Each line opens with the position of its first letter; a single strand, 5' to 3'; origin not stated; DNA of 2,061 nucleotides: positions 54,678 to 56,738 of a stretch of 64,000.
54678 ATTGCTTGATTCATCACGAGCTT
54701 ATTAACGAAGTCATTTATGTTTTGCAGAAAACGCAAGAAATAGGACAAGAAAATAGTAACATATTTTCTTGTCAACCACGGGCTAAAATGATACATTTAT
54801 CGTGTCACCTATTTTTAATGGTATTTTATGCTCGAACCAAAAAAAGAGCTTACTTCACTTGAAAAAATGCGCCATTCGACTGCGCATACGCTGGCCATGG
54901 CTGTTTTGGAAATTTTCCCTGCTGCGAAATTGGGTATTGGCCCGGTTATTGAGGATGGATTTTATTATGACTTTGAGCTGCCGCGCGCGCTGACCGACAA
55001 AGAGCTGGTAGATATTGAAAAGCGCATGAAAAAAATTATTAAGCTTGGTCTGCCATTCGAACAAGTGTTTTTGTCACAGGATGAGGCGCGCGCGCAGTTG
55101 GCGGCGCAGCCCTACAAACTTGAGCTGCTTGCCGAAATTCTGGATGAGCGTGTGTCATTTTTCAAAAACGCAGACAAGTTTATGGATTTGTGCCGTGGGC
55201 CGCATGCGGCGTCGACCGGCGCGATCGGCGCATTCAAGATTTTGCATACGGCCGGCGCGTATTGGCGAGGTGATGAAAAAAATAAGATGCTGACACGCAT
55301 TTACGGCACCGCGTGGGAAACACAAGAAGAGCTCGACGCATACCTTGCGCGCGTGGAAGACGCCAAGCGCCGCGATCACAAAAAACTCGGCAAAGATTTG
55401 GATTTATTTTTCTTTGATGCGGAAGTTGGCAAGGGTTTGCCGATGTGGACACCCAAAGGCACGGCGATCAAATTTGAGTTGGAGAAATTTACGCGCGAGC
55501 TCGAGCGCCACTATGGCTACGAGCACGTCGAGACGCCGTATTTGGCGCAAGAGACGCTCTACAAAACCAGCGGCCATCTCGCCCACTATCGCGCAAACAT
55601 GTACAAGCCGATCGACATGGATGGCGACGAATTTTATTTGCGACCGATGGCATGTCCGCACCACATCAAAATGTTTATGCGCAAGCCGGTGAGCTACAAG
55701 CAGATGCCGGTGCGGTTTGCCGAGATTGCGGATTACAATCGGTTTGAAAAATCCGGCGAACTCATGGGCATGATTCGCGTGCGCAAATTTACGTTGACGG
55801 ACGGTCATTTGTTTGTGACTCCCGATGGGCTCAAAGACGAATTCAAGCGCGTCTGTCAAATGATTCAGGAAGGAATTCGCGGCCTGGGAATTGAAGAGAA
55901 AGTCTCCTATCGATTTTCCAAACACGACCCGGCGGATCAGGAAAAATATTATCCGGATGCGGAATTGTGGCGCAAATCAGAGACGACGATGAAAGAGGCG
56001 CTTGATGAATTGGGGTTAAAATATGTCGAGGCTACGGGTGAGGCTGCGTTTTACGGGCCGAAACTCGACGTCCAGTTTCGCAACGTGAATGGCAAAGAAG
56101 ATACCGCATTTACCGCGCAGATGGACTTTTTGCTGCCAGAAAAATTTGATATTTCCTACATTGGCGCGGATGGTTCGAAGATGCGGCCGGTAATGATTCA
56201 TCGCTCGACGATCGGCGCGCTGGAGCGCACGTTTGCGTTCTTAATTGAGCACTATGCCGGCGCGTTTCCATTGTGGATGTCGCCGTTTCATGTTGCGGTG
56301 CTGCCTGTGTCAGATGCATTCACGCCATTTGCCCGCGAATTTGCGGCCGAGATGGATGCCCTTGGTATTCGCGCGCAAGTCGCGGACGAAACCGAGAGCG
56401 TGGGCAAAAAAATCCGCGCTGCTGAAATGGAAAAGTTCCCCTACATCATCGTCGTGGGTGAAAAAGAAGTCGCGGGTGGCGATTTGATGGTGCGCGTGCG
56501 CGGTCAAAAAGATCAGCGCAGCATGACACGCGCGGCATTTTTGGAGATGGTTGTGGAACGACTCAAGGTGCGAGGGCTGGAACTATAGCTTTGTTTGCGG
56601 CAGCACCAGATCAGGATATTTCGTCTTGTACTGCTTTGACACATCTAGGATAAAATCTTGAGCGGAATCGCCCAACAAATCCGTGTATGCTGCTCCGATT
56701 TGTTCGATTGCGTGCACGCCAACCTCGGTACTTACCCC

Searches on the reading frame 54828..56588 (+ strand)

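Call 19: search_protein_families(library=pfam, proteins=[window:54828-56588:+], max_evalue=0.001)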
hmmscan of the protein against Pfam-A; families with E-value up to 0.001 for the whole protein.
window:54828-56588:+ (586 aa): 3 families
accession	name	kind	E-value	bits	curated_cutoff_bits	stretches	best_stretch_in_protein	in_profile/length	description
PF00587.30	tRNA-synt_2b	-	2.2e-30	106.5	29.3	1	259-476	1-179/179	tRNA synthetase class II core domain (G, H, P, S and T)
PF03129.25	HGTP_anticodon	-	7.3e-20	71.4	21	1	488-577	1-93/94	Anticodon binding domain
PF07973.19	tRNA_SAD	-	3.5e-14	52.9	24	1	116-159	8-44/44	Threonyl and Alanyl tRNA synthetase second additional domain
